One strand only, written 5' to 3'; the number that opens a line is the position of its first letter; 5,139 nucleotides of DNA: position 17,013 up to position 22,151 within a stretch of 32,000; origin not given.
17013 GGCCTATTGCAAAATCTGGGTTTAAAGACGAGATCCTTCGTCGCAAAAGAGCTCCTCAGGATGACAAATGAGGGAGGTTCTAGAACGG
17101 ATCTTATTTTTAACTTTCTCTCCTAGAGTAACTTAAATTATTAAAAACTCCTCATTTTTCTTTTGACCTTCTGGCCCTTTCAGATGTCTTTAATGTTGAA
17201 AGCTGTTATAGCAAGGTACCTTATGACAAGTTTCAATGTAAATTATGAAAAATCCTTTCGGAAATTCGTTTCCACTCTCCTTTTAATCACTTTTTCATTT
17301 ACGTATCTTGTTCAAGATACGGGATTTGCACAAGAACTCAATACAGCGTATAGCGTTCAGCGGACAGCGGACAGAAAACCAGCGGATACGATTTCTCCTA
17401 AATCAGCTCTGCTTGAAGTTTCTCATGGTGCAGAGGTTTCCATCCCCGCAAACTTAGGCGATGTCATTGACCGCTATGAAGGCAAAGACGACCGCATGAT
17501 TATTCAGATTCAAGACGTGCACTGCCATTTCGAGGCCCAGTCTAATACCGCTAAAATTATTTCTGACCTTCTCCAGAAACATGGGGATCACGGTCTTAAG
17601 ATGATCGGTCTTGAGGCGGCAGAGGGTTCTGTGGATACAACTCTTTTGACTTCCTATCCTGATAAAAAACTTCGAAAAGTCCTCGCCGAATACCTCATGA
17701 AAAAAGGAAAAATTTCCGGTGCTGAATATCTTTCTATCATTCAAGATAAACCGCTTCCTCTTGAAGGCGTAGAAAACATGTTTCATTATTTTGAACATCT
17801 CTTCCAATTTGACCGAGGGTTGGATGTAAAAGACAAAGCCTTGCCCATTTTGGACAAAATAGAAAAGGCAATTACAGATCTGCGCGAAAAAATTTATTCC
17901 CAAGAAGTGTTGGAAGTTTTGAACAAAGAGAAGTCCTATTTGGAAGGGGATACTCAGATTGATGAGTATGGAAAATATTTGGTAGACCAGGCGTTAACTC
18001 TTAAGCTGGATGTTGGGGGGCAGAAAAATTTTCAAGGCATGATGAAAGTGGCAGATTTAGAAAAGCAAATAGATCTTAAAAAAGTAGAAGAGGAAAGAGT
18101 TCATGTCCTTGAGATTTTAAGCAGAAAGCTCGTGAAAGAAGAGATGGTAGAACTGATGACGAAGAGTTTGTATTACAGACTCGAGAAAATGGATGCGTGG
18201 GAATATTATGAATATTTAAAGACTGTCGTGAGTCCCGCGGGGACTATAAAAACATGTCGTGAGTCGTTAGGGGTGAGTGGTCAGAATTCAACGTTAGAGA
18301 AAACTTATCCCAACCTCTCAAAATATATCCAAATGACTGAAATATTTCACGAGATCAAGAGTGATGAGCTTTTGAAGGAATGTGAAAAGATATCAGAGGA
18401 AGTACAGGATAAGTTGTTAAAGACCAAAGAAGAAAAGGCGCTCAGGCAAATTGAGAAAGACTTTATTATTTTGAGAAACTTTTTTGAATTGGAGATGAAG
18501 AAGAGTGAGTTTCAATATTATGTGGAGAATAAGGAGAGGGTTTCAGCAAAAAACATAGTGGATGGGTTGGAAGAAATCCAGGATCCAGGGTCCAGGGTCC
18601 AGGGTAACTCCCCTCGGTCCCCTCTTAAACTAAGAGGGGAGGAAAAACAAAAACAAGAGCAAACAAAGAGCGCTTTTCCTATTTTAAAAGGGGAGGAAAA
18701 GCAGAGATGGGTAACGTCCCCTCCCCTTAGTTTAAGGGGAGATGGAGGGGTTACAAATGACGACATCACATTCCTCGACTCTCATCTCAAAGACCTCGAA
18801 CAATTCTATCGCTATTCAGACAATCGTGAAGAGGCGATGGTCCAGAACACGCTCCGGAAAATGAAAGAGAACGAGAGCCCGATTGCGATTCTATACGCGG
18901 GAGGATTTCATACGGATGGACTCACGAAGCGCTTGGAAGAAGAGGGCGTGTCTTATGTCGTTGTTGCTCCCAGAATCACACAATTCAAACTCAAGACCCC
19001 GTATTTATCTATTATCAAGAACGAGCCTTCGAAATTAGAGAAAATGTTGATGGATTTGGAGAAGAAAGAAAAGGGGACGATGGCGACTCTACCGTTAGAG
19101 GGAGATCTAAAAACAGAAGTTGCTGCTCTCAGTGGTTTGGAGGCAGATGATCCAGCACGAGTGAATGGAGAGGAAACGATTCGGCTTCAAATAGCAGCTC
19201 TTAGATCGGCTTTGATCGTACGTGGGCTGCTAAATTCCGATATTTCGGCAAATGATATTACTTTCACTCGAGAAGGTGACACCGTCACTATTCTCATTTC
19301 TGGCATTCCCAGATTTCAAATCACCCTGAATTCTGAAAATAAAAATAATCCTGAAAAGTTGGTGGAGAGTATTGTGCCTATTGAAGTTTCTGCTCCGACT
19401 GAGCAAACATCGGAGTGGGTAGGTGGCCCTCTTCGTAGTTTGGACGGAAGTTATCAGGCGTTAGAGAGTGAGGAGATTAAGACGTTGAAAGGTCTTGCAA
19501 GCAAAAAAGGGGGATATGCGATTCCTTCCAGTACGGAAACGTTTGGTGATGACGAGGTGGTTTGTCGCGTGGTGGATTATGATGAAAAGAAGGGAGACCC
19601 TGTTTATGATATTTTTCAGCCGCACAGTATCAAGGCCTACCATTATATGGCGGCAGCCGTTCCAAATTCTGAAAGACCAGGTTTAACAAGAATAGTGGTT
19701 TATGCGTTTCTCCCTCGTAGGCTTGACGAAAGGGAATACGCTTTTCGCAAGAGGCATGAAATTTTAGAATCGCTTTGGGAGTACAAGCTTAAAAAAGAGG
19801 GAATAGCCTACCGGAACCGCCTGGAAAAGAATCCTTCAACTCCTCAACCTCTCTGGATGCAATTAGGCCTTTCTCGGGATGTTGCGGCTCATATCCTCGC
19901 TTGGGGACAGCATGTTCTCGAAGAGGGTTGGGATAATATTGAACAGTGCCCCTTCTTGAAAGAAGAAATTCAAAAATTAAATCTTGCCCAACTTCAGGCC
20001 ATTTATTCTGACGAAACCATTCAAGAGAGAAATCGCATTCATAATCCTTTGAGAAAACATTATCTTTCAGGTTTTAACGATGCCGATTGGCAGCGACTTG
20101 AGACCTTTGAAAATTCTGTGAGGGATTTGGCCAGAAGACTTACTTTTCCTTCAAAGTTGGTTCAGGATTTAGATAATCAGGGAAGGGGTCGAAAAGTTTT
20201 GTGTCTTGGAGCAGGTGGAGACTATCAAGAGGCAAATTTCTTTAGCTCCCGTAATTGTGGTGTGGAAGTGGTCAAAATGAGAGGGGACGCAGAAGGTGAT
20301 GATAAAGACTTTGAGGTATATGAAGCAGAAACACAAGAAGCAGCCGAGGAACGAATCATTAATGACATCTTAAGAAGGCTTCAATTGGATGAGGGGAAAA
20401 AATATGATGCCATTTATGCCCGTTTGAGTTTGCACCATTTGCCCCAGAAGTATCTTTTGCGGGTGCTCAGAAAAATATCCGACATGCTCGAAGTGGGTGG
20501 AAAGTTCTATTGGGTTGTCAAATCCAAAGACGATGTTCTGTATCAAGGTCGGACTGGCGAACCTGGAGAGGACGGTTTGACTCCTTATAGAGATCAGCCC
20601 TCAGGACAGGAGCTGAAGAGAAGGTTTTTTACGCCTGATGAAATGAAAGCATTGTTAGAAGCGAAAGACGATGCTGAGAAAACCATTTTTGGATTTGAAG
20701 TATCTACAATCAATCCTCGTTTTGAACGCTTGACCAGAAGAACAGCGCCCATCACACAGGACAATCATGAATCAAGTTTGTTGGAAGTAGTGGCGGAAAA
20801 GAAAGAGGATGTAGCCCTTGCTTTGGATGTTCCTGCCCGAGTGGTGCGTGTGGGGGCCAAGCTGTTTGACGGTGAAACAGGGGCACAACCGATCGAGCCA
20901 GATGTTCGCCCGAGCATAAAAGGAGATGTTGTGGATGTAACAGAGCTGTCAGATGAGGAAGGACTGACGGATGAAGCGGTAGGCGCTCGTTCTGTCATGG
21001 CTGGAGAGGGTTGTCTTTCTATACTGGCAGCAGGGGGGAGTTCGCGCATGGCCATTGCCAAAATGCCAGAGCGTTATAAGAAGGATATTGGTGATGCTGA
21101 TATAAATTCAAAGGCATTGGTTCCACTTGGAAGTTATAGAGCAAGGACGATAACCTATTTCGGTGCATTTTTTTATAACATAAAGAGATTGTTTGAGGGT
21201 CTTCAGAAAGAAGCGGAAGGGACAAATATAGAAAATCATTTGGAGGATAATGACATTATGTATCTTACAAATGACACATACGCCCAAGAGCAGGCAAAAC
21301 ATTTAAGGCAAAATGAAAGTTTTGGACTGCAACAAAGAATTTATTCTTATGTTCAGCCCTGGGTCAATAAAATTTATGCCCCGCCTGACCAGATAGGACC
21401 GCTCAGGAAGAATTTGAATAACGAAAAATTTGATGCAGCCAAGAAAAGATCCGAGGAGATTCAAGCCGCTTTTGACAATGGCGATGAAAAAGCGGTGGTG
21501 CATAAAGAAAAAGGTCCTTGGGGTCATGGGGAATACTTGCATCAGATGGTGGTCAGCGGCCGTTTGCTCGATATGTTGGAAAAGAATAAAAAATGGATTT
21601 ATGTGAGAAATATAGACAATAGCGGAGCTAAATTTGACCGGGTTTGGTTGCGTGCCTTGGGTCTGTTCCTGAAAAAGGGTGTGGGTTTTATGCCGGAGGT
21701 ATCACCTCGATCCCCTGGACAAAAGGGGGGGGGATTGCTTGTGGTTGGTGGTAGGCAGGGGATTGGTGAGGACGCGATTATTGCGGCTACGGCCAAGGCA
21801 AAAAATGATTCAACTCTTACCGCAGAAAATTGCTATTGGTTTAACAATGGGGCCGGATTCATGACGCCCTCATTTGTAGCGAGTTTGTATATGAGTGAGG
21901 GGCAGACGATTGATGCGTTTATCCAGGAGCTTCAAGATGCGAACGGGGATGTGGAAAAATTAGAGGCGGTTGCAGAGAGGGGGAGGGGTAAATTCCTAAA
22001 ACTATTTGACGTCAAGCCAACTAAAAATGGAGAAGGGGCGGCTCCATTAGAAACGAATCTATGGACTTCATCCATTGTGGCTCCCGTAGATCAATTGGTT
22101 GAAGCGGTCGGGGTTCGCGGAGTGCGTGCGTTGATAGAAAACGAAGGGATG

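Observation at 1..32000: Back-to-back giant envelope genes as a candidate undescribed cell-surface system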

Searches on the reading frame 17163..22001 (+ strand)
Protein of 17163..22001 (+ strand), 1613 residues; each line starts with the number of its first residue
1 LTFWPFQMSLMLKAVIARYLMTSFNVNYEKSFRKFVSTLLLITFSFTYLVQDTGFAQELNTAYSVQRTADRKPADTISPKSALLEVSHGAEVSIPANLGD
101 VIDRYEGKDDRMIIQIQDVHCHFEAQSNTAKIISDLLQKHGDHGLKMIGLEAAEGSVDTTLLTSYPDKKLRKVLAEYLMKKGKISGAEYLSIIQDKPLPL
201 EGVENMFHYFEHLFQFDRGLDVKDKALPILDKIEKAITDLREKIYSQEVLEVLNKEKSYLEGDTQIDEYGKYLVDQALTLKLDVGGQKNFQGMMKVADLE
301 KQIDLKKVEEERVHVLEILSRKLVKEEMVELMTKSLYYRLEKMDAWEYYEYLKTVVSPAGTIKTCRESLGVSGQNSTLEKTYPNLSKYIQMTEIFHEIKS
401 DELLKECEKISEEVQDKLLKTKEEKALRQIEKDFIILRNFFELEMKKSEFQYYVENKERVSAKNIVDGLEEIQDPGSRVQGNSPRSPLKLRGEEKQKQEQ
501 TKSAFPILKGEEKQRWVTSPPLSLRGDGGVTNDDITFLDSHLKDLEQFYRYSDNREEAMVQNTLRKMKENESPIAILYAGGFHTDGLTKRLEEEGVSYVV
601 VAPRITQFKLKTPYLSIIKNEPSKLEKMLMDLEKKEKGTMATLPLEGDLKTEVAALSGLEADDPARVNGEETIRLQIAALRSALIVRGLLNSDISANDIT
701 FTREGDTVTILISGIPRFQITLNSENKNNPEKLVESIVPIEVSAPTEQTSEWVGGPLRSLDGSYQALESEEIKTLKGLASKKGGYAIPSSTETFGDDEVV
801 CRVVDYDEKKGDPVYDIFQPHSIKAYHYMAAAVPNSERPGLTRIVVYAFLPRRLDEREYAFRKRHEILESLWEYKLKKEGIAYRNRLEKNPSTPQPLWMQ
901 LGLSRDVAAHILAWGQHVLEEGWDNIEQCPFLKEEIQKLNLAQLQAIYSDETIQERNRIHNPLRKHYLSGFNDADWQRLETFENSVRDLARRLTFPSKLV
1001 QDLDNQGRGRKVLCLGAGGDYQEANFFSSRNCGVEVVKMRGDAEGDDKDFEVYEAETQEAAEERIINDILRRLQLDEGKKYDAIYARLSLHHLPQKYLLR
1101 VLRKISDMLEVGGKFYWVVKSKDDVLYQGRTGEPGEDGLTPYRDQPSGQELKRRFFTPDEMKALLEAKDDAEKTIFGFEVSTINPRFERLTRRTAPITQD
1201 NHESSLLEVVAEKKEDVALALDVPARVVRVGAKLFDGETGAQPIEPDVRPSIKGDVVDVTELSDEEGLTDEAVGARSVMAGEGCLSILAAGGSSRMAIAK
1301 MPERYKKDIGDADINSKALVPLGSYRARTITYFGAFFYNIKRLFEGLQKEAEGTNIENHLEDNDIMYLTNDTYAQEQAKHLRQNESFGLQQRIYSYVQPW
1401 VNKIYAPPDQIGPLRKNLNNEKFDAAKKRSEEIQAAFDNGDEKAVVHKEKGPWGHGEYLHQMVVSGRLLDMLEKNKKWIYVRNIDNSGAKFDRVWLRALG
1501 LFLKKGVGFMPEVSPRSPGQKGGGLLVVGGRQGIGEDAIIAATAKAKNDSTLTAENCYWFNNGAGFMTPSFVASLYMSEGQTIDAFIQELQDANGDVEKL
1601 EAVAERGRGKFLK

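Call 70: search_protein_families(library=ncbifam, proteins=[window:17163-22001:+], max_evalue=0.1)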
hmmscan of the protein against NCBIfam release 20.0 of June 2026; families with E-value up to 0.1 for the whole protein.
window:17163-22001:+ (1613 aa): 1 family
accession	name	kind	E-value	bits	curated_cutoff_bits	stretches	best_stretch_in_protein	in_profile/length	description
NF004851.0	PRK06202.1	equivalog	0.093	12.1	243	0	1055-1105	108-154/237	hypothetical protein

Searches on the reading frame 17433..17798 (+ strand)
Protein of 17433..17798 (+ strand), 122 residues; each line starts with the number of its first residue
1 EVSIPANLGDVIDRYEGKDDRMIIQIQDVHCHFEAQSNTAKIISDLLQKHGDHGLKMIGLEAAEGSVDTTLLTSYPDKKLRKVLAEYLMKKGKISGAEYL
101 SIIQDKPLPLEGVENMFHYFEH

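Call 61: find_related_loci(query=A4, collection=genome_contigs, flank=10000)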
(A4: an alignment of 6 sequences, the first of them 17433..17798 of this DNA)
Query A4 (122 aa) in genome_contigs; peptide patterns used: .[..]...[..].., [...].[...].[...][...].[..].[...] (x = any residue, [..] = any of these).
600 stretches matched a pattern (row limit reached: there are more); 40 encode a relative of the query (tblastn E <= 1e-3); 40 distinct loci.
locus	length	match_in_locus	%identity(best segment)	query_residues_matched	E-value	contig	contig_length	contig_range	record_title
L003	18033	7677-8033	55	4-122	7e-45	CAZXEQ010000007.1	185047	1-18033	MAG TPA_asm: uncultured bacterium isolate binchicken_co105_463 genome assembly, contig: NODE_77_length_185047_cov_11.234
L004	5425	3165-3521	43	1-122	2e-31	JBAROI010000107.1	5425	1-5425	MAG: Candidatus Omnitrophota bacterium isolate MFD13429_ilm_asm_bin31 k127_136421, whole genome shotgun sequence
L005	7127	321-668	41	4-122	1e-30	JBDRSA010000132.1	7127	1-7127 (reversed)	MAG: Candidatus Omnitrophota bacterium isolate MEGAHIT-group-3.119 k141_318875, whole genome shotgun sequence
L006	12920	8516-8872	38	1-122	3e-30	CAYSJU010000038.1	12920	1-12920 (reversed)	MAG TPA_asm: uncultured Planctomycetia bacterium isolate binchicken_co332_75 genome assembly, contig: NODE_1139_length_1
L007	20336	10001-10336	42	1-115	4e-30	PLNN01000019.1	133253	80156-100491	MAG: Candidatus Omnitrophota bacterium isolate fen_1320 73.20120800_E1X.39_contig_1477, whole genome shotgun sequence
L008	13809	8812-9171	40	1-122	2e-28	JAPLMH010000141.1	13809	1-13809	MAG: Candidatus Omnitrophota bacterium isolate LacPavin_0920_WC70_MAG_48_9 LacPavin_0920_WC70_scaffold_175191, whole gen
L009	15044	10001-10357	39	1-122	6e-28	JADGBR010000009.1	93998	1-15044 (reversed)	MAG: Candidatus Omnitrophota bacterium isolate nW3bin14 nW3_bin14_NODE_9_length_93998_cov_4.345495, whole genome shotgun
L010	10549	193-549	37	1-122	4e-27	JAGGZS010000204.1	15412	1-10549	MAG: bacterium isolate AUK210 PB_MBMC_164_c_000000000170, whole genome shotgun sequence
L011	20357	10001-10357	39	1-122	4e-27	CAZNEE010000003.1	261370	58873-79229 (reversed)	MAG TPA_asm: uncultured Planctomycetia bacterium isolate binchicken_co334_196 genome assembly, contig: NODE_19_length_26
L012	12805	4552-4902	38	1-115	5e-25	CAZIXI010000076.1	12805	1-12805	MAG TPA_asm: uncultured bacterium isolate SRP077602_co2_311 genome assembly, contig: NODE_7363_length_12805_cov_4.287059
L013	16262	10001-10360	38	1-122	2e-23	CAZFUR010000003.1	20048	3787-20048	MAG TPA_asm: uncultured bacterium isolate binchicken_co67_270 genome assembly, contig: NODE_2694_length_20048_cov_4.6322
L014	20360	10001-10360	37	1-122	7e-23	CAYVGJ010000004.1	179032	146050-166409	MAG TPA_asm: uncultured bacterium isolate binchicken_co20_225 genome assembly, contig: NODE_166_length_179032_cov_37.009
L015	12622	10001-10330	38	3-115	4e-22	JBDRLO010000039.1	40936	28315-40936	MAG: Candidatus Omnitrophota bacterium isolate MEGAHIT-group-1.781 k141_6545817, whole genome shotgun sequence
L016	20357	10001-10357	36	1-122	1e-27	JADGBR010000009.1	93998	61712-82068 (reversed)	MAG: Candidatus Omnitrophota bacterium isolate nW3bin14 nW3_bin14_NODE_9_length_93998_cov_4.345495, whole genome shotgun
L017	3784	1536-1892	34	1-122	2e-21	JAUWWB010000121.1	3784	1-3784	MAG: Candidatus Omnitrophota bacterium isolate CSMAG_2647 CSMAG_2647_k127_2850727_length_3784_cov_9.0000, whole genome s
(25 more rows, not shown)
